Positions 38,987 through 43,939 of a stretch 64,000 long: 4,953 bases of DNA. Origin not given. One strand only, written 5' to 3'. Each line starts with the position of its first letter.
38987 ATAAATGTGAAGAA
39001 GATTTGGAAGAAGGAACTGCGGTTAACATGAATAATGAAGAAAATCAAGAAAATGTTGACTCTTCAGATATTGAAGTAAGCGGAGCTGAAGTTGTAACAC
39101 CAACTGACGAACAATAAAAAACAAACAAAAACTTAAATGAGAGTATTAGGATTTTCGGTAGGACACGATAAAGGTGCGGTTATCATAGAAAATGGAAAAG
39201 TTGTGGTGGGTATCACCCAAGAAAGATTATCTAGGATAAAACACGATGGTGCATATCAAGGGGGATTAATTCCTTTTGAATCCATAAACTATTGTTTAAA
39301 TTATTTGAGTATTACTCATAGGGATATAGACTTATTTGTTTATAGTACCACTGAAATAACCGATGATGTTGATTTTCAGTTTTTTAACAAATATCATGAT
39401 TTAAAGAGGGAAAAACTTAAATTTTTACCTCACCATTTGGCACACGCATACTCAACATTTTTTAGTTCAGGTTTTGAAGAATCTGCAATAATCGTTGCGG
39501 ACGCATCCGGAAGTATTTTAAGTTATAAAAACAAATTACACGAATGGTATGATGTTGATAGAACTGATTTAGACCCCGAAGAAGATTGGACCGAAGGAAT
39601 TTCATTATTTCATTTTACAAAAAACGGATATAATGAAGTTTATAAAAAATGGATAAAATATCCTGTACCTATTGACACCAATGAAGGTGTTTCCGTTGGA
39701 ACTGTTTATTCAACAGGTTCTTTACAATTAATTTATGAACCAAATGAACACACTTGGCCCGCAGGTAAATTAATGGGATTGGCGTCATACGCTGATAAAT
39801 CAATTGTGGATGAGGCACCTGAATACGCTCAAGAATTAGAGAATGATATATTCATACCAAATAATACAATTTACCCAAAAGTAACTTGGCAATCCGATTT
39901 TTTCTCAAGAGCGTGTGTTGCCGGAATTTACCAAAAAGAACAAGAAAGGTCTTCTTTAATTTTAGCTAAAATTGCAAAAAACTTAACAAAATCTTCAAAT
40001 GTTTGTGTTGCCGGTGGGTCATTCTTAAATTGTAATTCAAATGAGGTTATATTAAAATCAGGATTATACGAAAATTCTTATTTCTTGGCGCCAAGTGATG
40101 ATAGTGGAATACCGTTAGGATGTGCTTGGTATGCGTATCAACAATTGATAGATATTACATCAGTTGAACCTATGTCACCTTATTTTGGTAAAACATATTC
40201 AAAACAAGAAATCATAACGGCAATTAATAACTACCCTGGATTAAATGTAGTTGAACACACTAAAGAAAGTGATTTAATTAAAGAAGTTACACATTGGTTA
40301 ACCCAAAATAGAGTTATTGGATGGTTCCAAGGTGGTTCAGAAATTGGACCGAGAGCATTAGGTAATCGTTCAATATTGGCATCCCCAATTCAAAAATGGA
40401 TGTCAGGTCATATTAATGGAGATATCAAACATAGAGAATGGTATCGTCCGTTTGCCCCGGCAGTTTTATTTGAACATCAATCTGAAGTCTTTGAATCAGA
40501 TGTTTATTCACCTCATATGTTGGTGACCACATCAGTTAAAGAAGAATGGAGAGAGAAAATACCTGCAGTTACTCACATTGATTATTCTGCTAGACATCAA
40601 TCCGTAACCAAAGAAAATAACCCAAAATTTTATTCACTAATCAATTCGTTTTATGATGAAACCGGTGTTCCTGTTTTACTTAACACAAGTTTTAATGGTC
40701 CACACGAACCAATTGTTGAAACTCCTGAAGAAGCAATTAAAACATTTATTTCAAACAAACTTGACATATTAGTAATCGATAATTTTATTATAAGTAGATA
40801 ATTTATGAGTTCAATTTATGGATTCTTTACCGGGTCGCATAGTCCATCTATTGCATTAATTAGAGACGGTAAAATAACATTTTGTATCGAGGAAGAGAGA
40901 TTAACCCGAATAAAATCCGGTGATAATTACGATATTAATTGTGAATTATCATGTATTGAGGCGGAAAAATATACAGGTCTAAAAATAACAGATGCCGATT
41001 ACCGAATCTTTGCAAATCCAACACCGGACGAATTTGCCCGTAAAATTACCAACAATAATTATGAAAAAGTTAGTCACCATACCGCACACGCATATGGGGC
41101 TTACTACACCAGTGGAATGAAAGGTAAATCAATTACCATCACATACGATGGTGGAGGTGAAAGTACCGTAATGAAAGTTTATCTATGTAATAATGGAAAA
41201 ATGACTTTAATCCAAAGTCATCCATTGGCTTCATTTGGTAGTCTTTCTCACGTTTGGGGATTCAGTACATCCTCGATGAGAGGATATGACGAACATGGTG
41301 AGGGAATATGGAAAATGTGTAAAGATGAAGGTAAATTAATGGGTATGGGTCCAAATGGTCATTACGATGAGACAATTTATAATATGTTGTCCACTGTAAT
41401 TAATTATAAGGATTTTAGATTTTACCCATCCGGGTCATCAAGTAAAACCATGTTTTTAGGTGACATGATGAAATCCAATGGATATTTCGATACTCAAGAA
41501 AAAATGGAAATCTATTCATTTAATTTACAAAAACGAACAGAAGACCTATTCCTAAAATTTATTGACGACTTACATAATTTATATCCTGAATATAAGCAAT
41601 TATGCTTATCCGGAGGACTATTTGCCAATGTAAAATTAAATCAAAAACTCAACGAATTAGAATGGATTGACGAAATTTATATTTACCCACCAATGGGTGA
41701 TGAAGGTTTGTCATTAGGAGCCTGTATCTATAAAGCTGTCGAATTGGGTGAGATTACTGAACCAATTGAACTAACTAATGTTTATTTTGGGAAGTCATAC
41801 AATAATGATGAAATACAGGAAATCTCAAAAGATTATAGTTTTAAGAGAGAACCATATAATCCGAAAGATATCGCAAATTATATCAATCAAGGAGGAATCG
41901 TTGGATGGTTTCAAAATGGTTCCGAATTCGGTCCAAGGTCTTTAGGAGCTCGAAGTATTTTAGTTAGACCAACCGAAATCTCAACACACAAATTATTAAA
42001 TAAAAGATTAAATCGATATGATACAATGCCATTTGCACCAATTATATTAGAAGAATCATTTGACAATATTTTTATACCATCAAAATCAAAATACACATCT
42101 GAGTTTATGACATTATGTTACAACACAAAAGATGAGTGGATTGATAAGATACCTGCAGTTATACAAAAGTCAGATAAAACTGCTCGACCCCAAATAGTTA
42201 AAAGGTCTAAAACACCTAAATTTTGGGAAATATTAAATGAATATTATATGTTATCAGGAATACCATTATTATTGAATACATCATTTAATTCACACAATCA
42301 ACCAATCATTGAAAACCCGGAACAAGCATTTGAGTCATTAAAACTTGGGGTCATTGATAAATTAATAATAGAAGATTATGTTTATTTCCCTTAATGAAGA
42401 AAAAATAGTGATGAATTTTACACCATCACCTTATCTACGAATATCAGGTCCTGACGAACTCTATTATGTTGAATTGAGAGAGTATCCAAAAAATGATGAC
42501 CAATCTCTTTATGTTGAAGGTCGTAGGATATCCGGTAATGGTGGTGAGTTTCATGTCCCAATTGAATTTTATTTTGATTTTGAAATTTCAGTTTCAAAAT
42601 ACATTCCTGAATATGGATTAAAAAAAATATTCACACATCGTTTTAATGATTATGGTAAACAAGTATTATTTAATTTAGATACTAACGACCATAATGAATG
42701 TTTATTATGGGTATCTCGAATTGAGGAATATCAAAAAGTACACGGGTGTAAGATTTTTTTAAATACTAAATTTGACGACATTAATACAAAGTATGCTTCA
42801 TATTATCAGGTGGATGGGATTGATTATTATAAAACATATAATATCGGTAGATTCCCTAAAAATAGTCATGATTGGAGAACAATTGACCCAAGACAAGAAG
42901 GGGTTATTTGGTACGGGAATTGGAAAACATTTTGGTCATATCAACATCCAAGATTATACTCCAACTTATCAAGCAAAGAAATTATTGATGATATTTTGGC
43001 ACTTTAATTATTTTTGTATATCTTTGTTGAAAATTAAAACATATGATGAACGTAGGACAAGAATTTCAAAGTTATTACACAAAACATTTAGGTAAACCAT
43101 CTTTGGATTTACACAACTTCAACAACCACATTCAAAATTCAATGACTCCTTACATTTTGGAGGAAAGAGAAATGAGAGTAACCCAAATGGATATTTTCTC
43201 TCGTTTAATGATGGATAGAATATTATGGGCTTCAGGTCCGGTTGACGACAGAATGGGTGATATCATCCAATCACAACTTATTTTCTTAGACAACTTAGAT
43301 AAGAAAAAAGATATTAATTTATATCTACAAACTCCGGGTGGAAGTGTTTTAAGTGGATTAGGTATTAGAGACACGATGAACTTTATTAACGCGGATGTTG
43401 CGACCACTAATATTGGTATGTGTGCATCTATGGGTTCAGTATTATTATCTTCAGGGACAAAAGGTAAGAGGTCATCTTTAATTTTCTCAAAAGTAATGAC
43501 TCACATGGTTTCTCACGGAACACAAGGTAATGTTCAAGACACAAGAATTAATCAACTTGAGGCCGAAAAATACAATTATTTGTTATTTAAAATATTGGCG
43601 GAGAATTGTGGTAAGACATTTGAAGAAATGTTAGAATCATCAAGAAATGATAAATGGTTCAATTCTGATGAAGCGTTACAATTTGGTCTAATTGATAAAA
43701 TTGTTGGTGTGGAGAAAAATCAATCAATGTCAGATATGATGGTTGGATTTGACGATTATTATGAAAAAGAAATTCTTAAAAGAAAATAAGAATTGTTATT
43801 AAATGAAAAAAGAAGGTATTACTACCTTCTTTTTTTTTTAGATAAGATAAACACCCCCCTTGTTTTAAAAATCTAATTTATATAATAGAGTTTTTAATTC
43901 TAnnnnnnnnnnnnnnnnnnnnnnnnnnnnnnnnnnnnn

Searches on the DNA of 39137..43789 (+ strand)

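Call 5: search_dna_similar(query=window:39137-43789:+, collection=phages, mode=near, max_rows=20)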
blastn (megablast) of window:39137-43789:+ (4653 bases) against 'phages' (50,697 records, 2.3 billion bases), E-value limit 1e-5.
No match.
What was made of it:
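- Tried and rejected: Megablast of the cassette against GenBank phages: no match (call 5).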
